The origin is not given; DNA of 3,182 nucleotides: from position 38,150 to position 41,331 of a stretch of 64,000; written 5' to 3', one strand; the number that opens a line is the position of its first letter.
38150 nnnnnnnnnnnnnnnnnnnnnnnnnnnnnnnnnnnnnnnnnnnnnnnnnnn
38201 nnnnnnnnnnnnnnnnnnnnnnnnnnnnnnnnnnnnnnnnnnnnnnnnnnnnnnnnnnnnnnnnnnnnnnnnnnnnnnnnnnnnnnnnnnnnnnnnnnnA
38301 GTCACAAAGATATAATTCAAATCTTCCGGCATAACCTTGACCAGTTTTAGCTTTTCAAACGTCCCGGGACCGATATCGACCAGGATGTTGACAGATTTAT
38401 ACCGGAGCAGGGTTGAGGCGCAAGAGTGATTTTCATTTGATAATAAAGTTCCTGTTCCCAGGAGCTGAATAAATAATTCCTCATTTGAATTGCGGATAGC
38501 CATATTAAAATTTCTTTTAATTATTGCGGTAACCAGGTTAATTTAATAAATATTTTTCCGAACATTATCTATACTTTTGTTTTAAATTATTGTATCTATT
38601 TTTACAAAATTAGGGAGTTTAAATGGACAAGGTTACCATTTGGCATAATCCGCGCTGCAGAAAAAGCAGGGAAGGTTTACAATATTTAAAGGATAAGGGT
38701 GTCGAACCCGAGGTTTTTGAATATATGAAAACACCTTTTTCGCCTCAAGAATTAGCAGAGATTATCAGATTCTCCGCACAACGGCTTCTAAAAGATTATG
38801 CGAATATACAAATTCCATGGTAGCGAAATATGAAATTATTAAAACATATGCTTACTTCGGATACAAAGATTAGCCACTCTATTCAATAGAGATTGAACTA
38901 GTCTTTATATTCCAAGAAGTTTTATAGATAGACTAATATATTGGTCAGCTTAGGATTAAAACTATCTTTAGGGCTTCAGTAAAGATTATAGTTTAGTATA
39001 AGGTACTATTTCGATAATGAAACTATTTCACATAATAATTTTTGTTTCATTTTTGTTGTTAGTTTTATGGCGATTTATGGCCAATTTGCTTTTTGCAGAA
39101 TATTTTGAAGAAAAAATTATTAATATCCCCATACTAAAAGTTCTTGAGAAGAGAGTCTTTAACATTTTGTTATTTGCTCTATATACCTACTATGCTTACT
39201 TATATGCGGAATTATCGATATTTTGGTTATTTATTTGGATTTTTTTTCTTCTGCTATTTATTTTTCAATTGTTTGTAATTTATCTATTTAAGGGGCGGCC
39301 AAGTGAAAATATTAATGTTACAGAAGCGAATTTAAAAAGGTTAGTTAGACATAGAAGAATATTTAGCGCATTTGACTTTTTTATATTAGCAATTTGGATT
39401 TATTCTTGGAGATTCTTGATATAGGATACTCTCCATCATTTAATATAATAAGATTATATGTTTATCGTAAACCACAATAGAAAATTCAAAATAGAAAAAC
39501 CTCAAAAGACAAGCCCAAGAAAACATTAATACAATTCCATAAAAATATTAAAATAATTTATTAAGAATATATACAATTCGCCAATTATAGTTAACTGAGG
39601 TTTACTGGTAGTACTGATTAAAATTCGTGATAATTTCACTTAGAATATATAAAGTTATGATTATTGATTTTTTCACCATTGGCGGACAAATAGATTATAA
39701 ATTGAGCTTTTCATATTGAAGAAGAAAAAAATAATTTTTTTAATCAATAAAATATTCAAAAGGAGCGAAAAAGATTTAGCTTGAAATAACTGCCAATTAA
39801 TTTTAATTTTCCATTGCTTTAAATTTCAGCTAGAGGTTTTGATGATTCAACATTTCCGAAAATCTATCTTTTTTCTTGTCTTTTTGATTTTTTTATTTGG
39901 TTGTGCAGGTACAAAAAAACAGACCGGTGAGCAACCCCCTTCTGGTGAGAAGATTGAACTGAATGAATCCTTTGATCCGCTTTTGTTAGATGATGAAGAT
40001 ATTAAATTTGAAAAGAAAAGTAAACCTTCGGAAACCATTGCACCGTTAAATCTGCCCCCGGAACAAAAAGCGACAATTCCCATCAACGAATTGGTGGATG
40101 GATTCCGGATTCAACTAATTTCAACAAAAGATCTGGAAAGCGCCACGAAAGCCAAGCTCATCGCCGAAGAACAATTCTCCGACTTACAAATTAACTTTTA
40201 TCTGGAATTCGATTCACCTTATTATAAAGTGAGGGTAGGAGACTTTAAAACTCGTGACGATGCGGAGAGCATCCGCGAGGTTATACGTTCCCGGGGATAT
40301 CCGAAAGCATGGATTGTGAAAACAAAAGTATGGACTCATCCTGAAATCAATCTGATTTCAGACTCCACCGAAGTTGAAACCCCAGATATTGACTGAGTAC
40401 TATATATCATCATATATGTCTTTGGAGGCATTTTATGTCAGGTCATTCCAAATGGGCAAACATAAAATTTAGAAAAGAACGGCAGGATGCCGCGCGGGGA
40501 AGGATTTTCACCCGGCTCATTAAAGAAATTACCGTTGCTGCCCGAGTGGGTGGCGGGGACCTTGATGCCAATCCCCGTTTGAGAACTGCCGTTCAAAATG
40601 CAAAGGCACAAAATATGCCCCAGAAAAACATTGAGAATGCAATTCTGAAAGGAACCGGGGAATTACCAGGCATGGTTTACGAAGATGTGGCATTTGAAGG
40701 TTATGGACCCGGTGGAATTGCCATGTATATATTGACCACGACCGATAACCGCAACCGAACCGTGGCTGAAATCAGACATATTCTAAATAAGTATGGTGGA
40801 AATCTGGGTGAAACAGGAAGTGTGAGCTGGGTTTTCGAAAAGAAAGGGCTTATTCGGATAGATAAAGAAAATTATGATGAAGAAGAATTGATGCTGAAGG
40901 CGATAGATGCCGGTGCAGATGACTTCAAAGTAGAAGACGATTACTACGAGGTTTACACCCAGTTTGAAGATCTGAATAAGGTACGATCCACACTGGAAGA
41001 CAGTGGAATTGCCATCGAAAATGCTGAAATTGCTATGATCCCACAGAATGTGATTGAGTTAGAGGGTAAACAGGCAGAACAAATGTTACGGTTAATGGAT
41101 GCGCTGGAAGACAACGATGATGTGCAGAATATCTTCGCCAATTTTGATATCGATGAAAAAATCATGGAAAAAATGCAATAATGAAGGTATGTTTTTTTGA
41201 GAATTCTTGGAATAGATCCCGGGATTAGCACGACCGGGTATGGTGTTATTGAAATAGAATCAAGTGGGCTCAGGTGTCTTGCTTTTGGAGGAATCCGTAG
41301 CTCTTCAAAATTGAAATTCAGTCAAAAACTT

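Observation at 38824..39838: A 1-kb AT-rich, almost non-coding segment inside a compact genome, carrying one tiny polytopic membrane ORF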

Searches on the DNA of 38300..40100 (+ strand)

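Call 8: search_rna_families(source=window, start=38300, end=40100, threshold=evalue, max_evalue=1)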
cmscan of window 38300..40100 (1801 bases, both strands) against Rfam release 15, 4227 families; matches with E-value up to 1: 1.
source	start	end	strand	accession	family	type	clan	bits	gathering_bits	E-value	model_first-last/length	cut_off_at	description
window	39654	39739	+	RF03603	mir-4899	Gene; miRNA;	-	20.9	85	0.65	1-87/87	no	mir-4899 microRNA precursor family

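Call 26: search_dna_similar(query=window:38787-39755:+, collection=phages, mode=distant, max_evalue=0.01)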
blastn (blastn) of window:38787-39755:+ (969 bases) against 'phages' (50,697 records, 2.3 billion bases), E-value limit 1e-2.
Records with a match: 66; places in all: 70; records where one place covers at least 80% of the query: 0.
Best place of each record, by identity: 80-90% 66.
By first word of the organism name: Staphylococcus 55; Escherichia 9; Pseudomonas 1; Bacteriophage 1.
By host as written in the record: Staphylococcus aureus 21; - 6; Staphylococcus aureus KCTC 1621 3; Escherichia coli 2; Escherichia coli O157:H7 2; Escherichia coli EC3.18 2; Staphylococcus aureus ATCC 49775 2; Staphylococcus aureus ATCC 29213 2; and 19 more.
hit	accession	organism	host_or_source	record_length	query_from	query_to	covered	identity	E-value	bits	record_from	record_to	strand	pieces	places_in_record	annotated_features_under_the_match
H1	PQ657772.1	Escherichia phage EC.P1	Escherichia coli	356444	733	784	5%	82.7%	2e-3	51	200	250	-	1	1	hypothetical protein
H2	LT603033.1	Escherichia phage vB_Eco_slurp01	Swine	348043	733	784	5%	82.7%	2e-3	51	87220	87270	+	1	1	hypothetical protein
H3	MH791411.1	Escherichia phage Ecwhy_1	Escherichia coli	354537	733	784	5%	82.7%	2e-3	51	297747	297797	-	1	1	hypothetical protein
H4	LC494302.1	Escherichia phage SP27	-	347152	733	784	5%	82.7%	2e-3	51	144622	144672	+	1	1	hypothetical protein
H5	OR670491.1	Escherichia phage vB_EcoM_JNE01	Escherichia coli O157:H7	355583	733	784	5%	82.7%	2e-3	51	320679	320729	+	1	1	hypothetical protein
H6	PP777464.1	Escherichia phage fEgEco12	Escherichia coli 6581 (resistance ...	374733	733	784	5%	82.7%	2e-3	51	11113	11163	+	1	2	hypothetical protein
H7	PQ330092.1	Escherichia phage JP4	Escherichia coli O157:H7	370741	733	784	5%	82.7%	2e-3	51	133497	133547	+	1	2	hypothetical protein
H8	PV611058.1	Escherichia phage WPEC3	Escherichia coli EC3.18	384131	733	784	5%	82.7%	2e-3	51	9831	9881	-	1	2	hypothetical protein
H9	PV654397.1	Escherichia phage WPEC5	Escherichia coli EC3.18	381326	733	784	5%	82.7%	2e-3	51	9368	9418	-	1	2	hypothetical protein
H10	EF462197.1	Staphylococcus phage tp310-1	-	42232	455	503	5%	83.7%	2e-3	50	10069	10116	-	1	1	hypothetical protein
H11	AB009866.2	Staphylococcus phage PVL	Staphylococcus aureus ATCC 49775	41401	455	503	5%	83.7%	2e-3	50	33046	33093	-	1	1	unnamed protein product; orf 43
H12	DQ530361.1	Staphylococcus phage phiNM3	-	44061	455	503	5%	83.7%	2e-3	50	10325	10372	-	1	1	RecT protein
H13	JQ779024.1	Staphylococcus phage TEM123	Staphylococcus aureus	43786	455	503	5%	83.7%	2e-3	50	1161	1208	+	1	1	RecT protein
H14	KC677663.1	Staphylococcus phage SA12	Staphylococcus aureus ATCC 29213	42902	455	503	5%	83.7%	2e-3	50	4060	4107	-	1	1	RecT family recombinase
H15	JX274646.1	Staphylococcus phage SP5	Staphylococcus aureus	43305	455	503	5%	83.7%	2e-3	50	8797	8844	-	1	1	recombination protein RecT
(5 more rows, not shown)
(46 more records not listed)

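Call 27: search_dna_similar(query=window:38787-39755:+, collection=plasmids, mode=distant, max_evalue=0.01)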
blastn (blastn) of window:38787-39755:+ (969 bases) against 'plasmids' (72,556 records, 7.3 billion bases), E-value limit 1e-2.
Records with a match: 4; places in all: 5; records where one place covers at least 80% of the query: 0.
Best place of each record, by identity: 80-90% 4.
By first word of the organism name: Staphylococcus 4.
By predicted mobility (MOB-suite, as given by PLSDB): non-mobilizable 4.
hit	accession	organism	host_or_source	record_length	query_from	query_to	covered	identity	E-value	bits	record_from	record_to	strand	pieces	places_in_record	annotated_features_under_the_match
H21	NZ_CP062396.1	Staphylococcus aureus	Homo sapiens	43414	455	503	5%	83.7%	6e-3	50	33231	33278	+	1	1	recombinase RecT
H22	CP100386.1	Staphylococcus epidermidis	single cell,human skin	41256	455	503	5%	83.7%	6e-3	50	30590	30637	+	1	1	recombinase RecT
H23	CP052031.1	Staphylococcus aureus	Homo sapiens,blood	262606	455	503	5%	83.7%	6e-3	50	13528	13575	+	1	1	recombinase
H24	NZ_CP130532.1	Staphylococcus aureus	Homo sapiens,purulent fluid,purulent ...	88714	455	503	5%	83.7%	6e-3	50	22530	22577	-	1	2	recombinase RecT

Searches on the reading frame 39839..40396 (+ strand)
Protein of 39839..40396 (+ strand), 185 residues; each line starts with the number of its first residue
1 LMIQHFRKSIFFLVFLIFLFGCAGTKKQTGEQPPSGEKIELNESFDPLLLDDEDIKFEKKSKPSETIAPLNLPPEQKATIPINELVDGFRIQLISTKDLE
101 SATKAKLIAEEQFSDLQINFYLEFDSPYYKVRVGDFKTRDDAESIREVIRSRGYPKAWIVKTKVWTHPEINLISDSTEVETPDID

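Call 6: search_protein_families(library=pfam, proteins=[window:39839-40396:+], max_evalue=1)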
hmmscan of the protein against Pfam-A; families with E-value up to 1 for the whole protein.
window:39839-40396:+ (185 aa): 1 family
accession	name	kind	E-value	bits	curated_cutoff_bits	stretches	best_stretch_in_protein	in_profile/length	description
PF05036.18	SPOR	-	1.1e-09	38.9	21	1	88-161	4-76/76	SPOR domain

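Call 7: search_protein_families(library=ncbifam, proteins=[window:39839-40396:+], max_evalue=1)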
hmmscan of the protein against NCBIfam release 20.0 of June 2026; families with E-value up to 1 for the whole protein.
window:39839-40396:+ (185 aa): 1 family
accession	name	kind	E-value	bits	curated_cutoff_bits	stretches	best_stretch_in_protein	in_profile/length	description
NF047735.1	MPL36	exception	0.0019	17.9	430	1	50-154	200-298/305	RlpA family plasminogen-binding lipoprotein MPL36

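Call 11: find_encoding_contigs(protein=window:39839-40396:+, flank=10000, max_places=10)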
Protein window:39839-40396:+ (185 aa): no gene with exactly this product is on record in the collection.

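Call 14: find_related_loci(query=window:39839-40396:+, collection=genome_contigs, flank=10000)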
Query window:39839-40396:+ (185 aa) in genome_contigs; peptide patterns used: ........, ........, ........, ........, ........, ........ (x = any residue, [..] = any of these).
71 stretches matched a pattern; 16 encode a relative of the query (tblastn E <= 1e-3); 16 distinct loci.
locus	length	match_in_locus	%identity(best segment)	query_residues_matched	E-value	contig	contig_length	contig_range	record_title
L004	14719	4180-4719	88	1-180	4e-100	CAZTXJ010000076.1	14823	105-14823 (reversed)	MAG TPA_asm: uncultured Calditrichaceae bacterium isolate binchicken_co163_344 genome assembly, contig: NODE_6097_length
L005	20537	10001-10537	56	11-183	2e-64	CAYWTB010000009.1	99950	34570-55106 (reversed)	MAG TPA_asm: uncultured Caldithrix sp. isolate SRP214966_co4_526 genome assembly, contig: NODE_65_length_99950_cov_7.860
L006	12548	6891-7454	52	1-185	6e-64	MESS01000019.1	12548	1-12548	MAG: Caldithrix sp. RBG_13_44_9 RBG_13_scaffold_11988, whole genome shotgun sequence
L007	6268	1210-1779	54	2-185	6e-62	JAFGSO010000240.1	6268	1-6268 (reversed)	MAG: Calditrichaeota bacterium isolate Zod_Metabat.906 k87_3549018, whole genome shotgun sequence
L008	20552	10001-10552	49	1-184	4e-59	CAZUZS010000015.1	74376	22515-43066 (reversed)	MAG TPA_asm: uncultured Calditrichaceae bacterium isolate binchicken_co129_674 genome assembly, contig: NODE_688_length_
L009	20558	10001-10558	54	6-184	4e-59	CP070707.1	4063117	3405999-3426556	MAG: bacterium isolate bin522 chromosome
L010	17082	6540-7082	54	2-181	2e-58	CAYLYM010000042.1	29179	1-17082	MAG TPA_asm: uncultured Calditrichaceae bacterium isolate binchicken_co19_583 genome assembly, contig: NODE_2275_length_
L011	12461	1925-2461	55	2-176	8e-58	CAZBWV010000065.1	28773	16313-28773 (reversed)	MAG TPA_asm: uncultured Calditrichaceae bacterium isolate binchicken_co219_443 genome assembly, contig: k141_1080421, wh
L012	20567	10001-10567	51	4-184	2e-57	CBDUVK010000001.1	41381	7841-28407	MAG TPA_asm: uncultured bacterium isolate SRR22302364_binner23_Refined_57 genome assembly, contig: ERZ25073603.110, whol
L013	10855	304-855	51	2-183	2e-56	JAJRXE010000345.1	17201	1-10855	MAG: Calditrichota bacterium isolate Dive96_bin3.123 k141_3465697, whole genome shotgun sequence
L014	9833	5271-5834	48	1-185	2e-54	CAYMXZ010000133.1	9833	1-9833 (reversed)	MAG TPA_asm: uncultured Caldithrix sp. isolate binchicken_co107_282 genome assembly, contig: NODE_15335_length_9833_cov_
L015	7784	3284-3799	49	3-168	2e-48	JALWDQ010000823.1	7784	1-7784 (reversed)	MAG: Calditrichia bacterium isolate T11_maxbin2_scaf2bin.301 T11_NODE_5893_length_7784_cov_1.911454, whole genome shotgu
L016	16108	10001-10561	45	1-184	4e-47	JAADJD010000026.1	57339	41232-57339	MAG: Calditrichota bacterium isolate M_MetaBat.96 contig-127_872, whole genome shotgun sequence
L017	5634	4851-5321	48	17-168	4e-43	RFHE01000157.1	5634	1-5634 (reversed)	MAG: Calditrichaeota bacterium isolate J042 k99_308665, whole genome shotgun sequence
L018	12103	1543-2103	42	1-184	5e-43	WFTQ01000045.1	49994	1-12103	MAG: bacterium isolate S139_29_esom k151_356597, whole genome shotgun sequence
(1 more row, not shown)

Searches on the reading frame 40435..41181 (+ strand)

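Call 6: search_protein_families(library=pfam, proteins=[window:40435-41181:+], max_evalue=1)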
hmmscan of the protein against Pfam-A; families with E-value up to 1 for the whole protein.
window:40435-41181:+ (248 aa): 3 families
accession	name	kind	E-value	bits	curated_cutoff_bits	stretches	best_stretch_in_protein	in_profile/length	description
PF01709.26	Transcrip_reg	-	1.8e-61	207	27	1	82-237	1-160/160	TACO1/YebC second and third domain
PF20772.2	TACO1_YebC_N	-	5.1e-32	110.6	36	1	5-76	1-73/73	TACO1/YebC protein N-terminal domain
PF22720.1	SNaCT14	-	0.00083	20.1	27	1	98-186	93-177/186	Short NACHT-associated C-Terminal domain, family 14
